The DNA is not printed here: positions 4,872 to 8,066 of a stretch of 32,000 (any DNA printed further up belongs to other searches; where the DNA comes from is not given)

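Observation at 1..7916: Co-oriented SNF2 helicase, orphan nuclease-like ORF, Mod, toxin-antitoxin and Res: a type III-like R-M locus with extra modules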

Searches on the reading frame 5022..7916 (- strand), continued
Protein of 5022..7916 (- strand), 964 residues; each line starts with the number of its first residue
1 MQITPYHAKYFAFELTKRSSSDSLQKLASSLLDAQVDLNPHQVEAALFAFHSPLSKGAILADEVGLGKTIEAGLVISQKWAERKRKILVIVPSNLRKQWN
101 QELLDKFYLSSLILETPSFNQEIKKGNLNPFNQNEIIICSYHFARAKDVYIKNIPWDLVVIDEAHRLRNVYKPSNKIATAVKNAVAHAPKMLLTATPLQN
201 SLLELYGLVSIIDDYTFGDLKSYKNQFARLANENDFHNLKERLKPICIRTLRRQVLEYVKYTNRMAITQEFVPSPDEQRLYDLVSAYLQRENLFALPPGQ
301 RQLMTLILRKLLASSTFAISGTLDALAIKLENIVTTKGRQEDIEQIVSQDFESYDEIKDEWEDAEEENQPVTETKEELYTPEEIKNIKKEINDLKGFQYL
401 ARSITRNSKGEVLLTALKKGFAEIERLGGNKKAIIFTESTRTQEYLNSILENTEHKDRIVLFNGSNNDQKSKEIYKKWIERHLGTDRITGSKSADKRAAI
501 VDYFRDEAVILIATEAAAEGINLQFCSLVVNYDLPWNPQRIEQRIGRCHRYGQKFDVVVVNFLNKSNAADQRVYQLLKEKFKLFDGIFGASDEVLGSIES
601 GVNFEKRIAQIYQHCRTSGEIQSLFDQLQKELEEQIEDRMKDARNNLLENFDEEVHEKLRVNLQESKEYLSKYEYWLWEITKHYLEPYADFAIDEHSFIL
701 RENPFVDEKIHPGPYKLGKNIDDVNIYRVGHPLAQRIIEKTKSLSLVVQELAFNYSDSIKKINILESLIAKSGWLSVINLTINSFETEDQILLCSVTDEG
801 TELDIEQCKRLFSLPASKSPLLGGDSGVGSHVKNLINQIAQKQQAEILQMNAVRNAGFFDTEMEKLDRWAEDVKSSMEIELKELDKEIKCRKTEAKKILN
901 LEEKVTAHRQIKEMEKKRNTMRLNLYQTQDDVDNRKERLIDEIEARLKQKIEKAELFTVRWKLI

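Call 36: search_protein_families(library=padloc, proteins=[L077:9623-12847:+, L077:12844-16146:+, L077:16150-19404:+, L077:19421-21625:+, L077:21514-22776:+, L087:3871-6924:+, L087:7041-9878:+, L087:9882-13112:+, L061:13008-16061:+, L061:17867-19858:+], max_evalue=1e-10)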
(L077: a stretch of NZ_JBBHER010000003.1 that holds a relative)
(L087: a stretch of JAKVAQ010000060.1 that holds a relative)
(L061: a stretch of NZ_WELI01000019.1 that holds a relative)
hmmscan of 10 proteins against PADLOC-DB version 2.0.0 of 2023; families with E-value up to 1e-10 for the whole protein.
L077:9623-12847:+ (1074 aa): 43 families (the best 25 are shown)
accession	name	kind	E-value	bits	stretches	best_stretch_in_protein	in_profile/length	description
PDLC02619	DrmD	-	6.8e-210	697.4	1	153-791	24-656/872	DrmD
PDLC02500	BrxHI|BrxHII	-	1e-68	230.8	2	152-598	81-529/933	BrxHI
PDLC02621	DrmD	-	7e-58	194.7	1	158-737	118-700/1040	DrmD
PDLC02623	DrmD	-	1.1e-56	190.3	2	614-716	567-671/1040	DrmD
PDLC00659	HmaA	-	3.2e-51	172.3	1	157-725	100-667/1176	SNF2 helicase / DEAD-box helicase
PDLC02620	DrmD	-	5.3e-48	161.7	2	603-694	512-603/1060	DrmD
PDLC02504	BrxHI|BrxHII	-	1.4e-47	160.2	1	157-788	105-698/971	BrxHII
PDLC02843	DpdE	-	2.7e-45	152.7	2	153-352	150-330/1091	DpdE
PDLC02634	DrmD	-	1.3e-37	127.2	1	153-695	83-609/900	DrmD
PDLC02840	DpdE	-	6.6e-37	125.3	2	154-348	152-331/1091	DpdE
PDLC02844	DpdE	-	2.2e-36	123.2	1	154-346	146-330/1074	DpdE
PDLC02572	DrmA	-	1.9e-33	113.5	1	182-680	138-634/1043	DrmA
PDLC02632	DrmD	-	7.9e-33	111.8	1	183-683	144-640/662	DrmD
PDLC00633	ZorD1|ZorD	-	9.5e-33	111.3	1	153-381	437-660/908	"SWI2/SNF2 helicase, Mrr-like nuclease"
PDLC00631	ZorD1|ZorD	-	1.2e-31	107.4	1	135-381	413-678/1071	"SWI2/SNF2 helicase, Mrr-like nuclease"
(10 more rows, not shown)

L077:12844-16146:+ (1100 aa): 24 families
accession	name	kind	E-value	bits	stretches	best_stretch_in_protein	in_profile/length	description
PDLC03646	MTase_III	-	8.9e-153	508.5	1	21-966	6-960/1057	Type III methyltransferase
PDLC03638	MTase_III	-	1.6e-80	269.5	2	319-628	204-520/816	Type III methyltransferase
PDLC03635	MTase_III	-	2.5e-74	249.2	1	487-911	215-639/708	Type III methyltransferase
PDLC03636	MTase_III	-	3.1e-60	202.5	1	487-875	43-435/575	Type III methyltransferase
PDLC03644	MTase_III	-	3e-39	133.2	2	788-875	329-422/542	Type III methyltransferase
PDLC03634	MTase_III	-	8.6e-37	125.3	1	537-820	170-424/621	Type III methyltransferase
PDLC03641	MTase_III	-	1.2e-33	114.6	1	537-824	181-430/657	Type III methyltransferase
PDLC03354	MTase_II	-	4e-24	83.4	1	490-629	60-215/425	Type II methyltransferase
PDLC03371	MTase_II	-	7.9e-21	72.8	1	786-848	192-254/260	Type II methyltransferase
PDLC03642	MTase_III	-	2.2e-20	70.8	1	473-621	65-218/528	Type III methyltransferase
PDLC03300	MTase_II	-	1.2e-19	68.5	1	765-835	197-265/302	Type II methyltransferase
PDLC03216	MTase_II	-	2.3e-19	67.6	1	776-860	185-269/364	Type II methyltransferase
PDLC03278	MTase_II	-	4.2e-19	67.2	1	501-622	9-124/390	Type II methyltransferase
PDLC03637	MTase_III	-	4.7e-19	66.4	1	490-640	121-284/513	Type III methyltransferase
PDLC03299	MTase_II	-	1.5e-18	65.3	1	787-847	198-258/296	Type II methyltransferase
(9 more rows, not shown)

L077:16150-19404:+ (1084 aa): 1 family
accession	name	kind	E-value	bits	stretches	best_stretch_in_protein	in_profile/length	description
PDLC03654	REase_III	-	7.6e-168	558.4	2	333-1080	377-1125/1154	Type III restriction enzyme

L077:19421-21625:+ (734 aa): 2 families
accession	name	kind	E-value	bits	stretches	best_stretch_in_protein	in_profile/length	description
PDLC03547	REase_II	-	8.9e-16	55.5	1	456-630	251-440/585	Type II restriction enzyme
PDLC03448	REase_II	-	2.4e-11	40.5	0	537-631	614-719/857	Type II restriction enzyme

L077:21514-22776:+ (420 aa): 0 families

L087:3871-6924:+ (1017 aa): 14 families
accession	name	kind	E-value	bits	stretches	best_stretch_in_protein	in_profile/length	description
PDLC03646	MTase_III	-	7.1e-238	790.2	2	212-996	239-1031/1057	Type III methyltransferase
PDLC03638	MTase_III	-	8.1e-75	250.6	1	108-941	62-805/816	Type III methyltransferase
PDLC03634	MTase_III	-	4.5e-46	156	1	504-802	166-450/621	Type III methyltransferase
PDLC03644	MTase_III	-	1.6e-40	137.4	1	457-837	34-421/542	Type III methyltransferase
PDLC03645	MTase_III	-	5.7e-37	125.2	2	464-681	142-377/709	Type III methyltransferase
PDLC03641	MTase_III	-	1.9e-35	120.5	1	509-801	182-451/657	Type III methyltransferase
PDLC03640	MTase_III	-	2.7e-33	113.2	1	698-815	332-450/654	Type III methyltransferase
PDLC03635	MTase_III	-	6.5e-33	112.4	1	458-912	215-669/708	Type III methyltransferase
PDLC03636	MTase_III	-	4.4e-31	106.3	1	455-564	40-148/575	Type III methyltransferase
PDLC03642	MTase_III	-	3.5e-29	99.9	2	718-810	322-413/528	Type III methyltransferase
PDLC03639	MTase_III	-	9.9e-22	75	0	463-582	89-215/639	Type III methyltransferase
PDLC03637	MTase_III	-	1e-19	68.6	0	706-798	365-455/513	Type III methyltransferase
PDLC03278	MTase_II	-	2.7e-16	58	0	471-584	8-117/390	Type II methyltransferase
PDLC03643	MTase_III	-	1.6e-13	48.6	1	518-799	4-269/465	Type III methyltransferase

L087:7041-9878:+ (945 aa): 2 families
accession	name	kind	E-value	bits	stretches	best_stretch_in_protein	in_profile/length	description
PDLC02208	Ppl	-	5.1e-97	324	2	255-941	217-891/894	-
PDLC04135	mad3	-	3.9e-13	47.7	1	321-900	15-339/374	mads_3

L087:9882-13112:+ (1076 aa): 1 family
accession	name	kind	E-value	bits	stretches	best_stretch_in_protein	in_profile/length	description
PDLC03654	REase_III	-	1.2e-206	686.9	2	322-1028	377-1091/1154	Type III restriction enzyme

L061:13008-16061:+ (1017 aa): 15 families
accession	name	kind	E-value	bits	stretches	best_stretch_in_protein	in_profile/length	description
PDLC03646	MTase_III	-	2.4e-228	758.7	2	214-994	242-1023/1057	Type III methyltransferase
PDLC03638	MTase_III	-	1.5e-77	259.7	1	95-955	53-816/816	Type III methyltransferase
PDLC03634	MTase_III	-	1.5e-62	210.4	1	494-808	169-452/621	Type III methyltransferase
PDLC03644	MTase_III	-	2.8e-60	202.6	1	444-841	34-421/542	Type III methyltransferase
PDLC03636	MTase_III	-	6.5e-54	181.7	1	441-821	39-414/575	Type III methyltransferase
PDLC03641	MTase_III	-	2.7e-52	176.2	1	486-805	172-451/657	Type III methyltransferase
PDLC03640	MTase_III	-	8.1e-44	148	1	493-817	110-448/654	Type III methyltransferase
PDLC03635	MTase_III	-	5.1e-41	139.2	1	441-886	212-644/708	Type III methyltransferase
PDLC03642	MTase_III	-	2.1e-40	136.9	2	439-613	73-253/528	Type III methyltransferase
PDLC03645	MTase_III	-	4.3e-37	125.6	2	451-683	142-375/709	Type III methyltransferase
PDLC03637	MTase_III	-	9.2e-28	95.2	2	451-600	124-288/513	Type III methyltransferase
PDLC03639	MTase_III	-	3.1e-26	89.9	2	441-570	80-216/639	Type III methyltransferase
PDLC03278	MTase_II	-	1.9e-21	75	1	458-577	8-123/390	Type II methyltransferase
PDLC03643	MTase_III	-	2.3e-17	61.3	1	731-807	198-273/465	Type III methyltransferase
PDLC03354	MTase_II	-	2.3e-16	57.8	1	448-605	60-238/425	Type II methyltransferase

L061:17867-19858:+ (663 aa): 1 family
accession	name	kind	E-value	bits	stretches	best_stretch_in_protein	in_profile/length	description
PDLC03654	REase_III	-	1.2e-152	508.1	2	300-641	376-700/1154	Type III restriction enzyme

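Call 42: search_solved_structures(query=A1, max_evalue=0.00001)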
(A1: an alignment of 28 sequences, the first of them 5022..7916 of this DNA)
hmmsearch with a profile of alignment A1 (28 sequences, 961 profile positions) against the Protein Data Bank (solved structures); distinct sequences matched with E-value up to 0.00001: 131 (the best 60 are shown).
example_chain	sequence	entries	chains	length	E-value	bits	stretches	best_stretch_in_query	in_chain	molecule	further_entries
8so8_A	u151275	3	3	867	6e-47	163.2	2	16-224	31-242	RNA polymerase-associated protein RapA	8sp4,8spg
6bog_A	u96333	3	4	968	8.5e-47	162.7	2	16-224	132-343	RNA polymerase-associated protein RapA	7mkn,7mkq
4s20_K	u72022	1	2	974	8.6e-47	162.7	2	16-224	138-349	RNA polymerase-associated protein RapA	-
7m8e_F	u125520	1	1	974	8.6e-47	162.7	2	16-224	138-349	RNA polymerase-associated protein RapA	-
8t0l_F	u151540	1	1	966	1.2e-46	162.2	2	16-224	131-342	RNA polymerase-associated protein RapA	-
5jxr_A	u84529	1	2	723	4e-32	114.2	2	58-254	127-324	Chromatin-remodeling complex ATPase-like protein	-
6iro_L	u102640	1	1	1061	1.2e-30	109.3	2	38-254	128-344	ISWI chromatin-remodeling complex ATPase ISW1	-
6jyl_K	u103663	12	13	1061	1.2e-30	109.3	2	38-254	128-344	ISWI chromatin-remodeling complex ATPase ISW1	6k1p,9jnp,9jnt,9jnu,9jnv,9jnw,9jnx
7x3t_V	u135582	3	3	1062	1.2e-30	109.3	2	38-254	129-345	ISWI chromatin-remodeling complex ATPase ISW1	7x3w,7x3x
6ryr_W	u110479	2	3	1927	1.3e-30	109.1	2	38-279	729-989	Chromodomain-helicase-DNA-binding protein 4,Chromodomain-helicase-DNA-binding protein 4,Ch | Chromodomain-helicase-DNA-binding protein 4,CHD4,Chromodomain-helic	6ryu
9lj2_K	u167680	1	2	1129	1.4e-30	109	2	38-254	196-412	ISWI chromatin-remodeling complex ATPase ISW1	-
6pwf_K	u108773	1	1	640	2.9e-30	108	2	58-253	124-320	chromatin remodeling factor ISWI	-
1z63_A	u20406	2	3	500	1.5e-28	102.4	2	34-246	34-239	Helicase of the snf2/rad54 family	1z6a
6igm_H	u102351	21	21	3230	3e-27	98.1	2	58-254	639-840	Helicase SRCAP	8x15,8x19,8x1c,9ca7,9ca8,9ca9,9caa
7zb5_E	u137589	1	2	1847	1.2e-26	96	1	48-258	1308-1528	Helicase-like protein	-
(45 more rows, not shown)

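Call 46: search_protein_families(library=pfam, proteins=[L015:13126-15468:+, L071:12871-14673:+, L024:11344-12540:+, L040:12847-14130:+, L027:16176-17264:+, L064:12894-14183:+, L045:8709-10688:+, L076:15260-17014:+, L021:4704-5813:+, L025:12867-15233:+], max_evalue=0.001)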
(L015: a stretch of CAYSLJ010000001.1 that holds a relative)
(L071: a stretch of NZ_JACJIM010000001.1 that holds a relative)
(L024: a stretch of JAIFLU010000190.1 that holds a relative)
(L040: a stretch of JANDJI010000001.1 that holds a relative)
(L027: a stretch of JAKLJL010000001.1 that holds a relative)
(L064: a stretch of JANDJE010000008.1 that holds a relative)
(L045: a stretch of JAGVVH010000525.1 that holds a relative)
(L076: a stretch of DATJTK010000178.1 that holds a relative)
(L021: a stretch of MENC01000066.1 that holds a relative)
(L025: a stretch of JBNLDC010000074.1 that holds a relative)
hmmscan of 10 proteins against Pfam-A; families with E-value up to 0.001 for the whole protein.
L015:13126-15468:+ (780 aa): 5 families
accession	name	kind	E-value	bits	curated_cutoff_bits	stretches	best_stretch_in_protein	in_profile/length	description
PF13175.12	AAA_15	-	6.7e-10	39.6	32.1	1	13-287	3-231/374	AAA ATPase domain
PF13304.12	AAA_21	-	3.3e-08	34.4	27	0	39-70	2-26/304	AAA domain, putative AbiEii toxin, Type IV TA system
PF02463.25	SMC_N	-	4.3e-07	30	40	1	13-61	2-49/220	RecF/RecN/SMC N terminal domain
PF13476.12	AAA_23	-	2.3e-05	25.6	27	0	16-270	2-185/201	AAA domain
PF13555.12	AAA_29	-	2.6e-05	24.3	27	1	15-58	3-44/61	P-loop containing region of AAA domain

L071:12871-14673:+ (600 aa): 1 family
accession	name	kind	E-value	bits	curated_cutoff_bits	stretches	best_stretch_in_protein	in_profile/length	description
PF10592.14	AIPR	-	2.7e-35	123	25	1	243-425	2-205/308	AIPR protein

L024:11344-12540:+ (398 aa): 2 families
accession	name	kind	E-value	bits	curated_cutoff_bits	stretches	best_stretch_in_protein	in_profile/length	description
PF04326.19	SLFN_AlbA_2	-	3.3e-17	63.6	25.3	1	15-130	1-115/118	Schlafen, AlbA_2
PF13749.12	HATPase_c_4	-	5.1e-14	52.5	26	1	307-391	2-88/89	Putative ATP-dependent DNA helicase recG C-terminal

L040:12847-14130:+ (427 aa): 2 families
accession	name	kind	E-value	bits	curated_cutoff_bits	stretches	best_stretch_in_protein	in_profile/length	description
PF06250.17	YhcG_C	-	3e-66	222.5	32.5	1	223-376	2-157/157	YhcG PDDEXK nuclease domain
PF17761.7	DUF1016_N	-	7.2e-37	127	32.8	1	30-201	1-137/137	DUF1016 N-terminal domain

L027:16176-17264:+ (362 aa): 5 families
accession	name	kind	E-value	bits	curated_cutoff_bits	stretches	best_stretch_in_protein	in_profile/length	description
PF13304.12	AAA_21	-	2.6e-30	107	27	1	25-313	1-304/304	AAA domain, putative AbiEii toxin, Type IV TA system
PF13175.12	AAA_15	-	3.9e-14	53.5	32.1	2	1-49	1-50/374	AAA ATPase domain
PF02463.25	SMC_N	-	3.6e-12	46.6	40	1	3-320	2-208/220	RecF/RecN/SMC N terminal domain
PF11398.14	DUF2813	-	7.1e-06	26.1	21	0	272-341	287-354/372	Protein of unknown function (DUF2813)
PF00005.33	ABC_tran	-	0.00027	22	25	0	25-43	13-31/137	ABC transporter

L064:12894-14183:+ (429 aa): 1 family
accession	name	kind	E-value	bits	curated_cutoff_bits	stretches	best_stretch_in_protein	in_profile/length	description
PF09903.14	DUF2130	-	1.4e-81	274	26.7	1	170-414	3-253/255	Uncharacterized protein conserved in bacteria (DUF2130)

L045:8709-10688:+ (659 aa): 9 families
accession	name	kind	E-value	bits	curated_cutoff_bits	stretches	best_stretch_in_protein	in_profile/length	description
PF13175.12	AAA_15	-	1e-41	144.3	32.1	1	1-402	1-373/374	AAA ATPase domain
PF20469.4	OLD-like_TOPRIM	-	3.1e-21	76.1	23.2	1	475-541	1-67/67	Overcoming lysogenization defect protein-like, TOPRIM domain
PF13304.12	AAA_21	-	6e-19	69.7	27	2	360-404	260-304/304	AAA domain, putative AbiEii toxin, Type IV TA system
PF11398.14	DUF2813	-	6.8e-09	36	21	1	1-61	1-63/372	Protein of unknown function (DUF2813)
PF13476.12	AAA_23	-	3.1e-07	31.7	27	1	6-149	2-87/201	AAA domain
PF13514.12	AAA_27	-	1.8e-06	28.1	22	1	1-72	1-73/206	AAA domain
PF02463.25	SMC_N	-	4.8e-06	26.6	40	1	3-56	2-59/220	RecF/RecN/SMC N terminal domain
PF13555.12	AAA_29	-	0.00015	21.8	27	1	11-54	12-55/61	P-loop containing region of AAA domain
PF00005.33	ABC_tran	-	0.00054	21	25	0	19-75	8-67/137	ABC transporter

L076:15260-17014:+ (584 aa): 3 families
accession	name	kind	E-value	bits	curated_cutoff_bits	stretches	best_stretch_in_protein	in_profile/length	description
PF01844.29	HNH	-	6.5e-10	39.4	21.4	1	73-121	1-46/47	HNH endonuclease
PF13395.12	HNH_4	-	1.6e-07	31.6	22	1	73-121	1-50/54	HNH endonuclease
PF14279.12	HNH_5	-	0.00049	20.4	27.5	0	73-121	1-45/56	HNH endonuclease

L021:4704-5813:+ (369 aa): 2 families
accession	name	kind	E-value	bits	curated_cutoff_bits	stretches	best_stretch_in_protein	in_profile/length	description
PF06114.19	Peptidase_M78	-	2e-06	28.1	22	1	218-307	1-87/123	IrrE N-terminal-like domain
PF01381.28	HTH_3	-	2.6e-05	24.6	23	1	36-73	15-52/55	Helix-turn-helix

L025:12867-15233:+ (788 aa): 3 families
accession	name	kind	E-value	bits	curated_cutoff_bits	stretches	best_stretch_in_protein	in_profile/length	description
PF13166.12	AAA_13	-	1.9e-146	490.1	36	1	26-757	8-709/713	AAA domain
PF13304.12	AAA_21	-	1.1e-09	39.2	27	1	519-613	220-303/304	AAA domain, putative AbiEii toxin, Type IV TA system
PF02463.25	SMC_N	-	3.9e-05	23.6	40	1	29-615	19-204/220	RecF/RecN/SMC N terminal domain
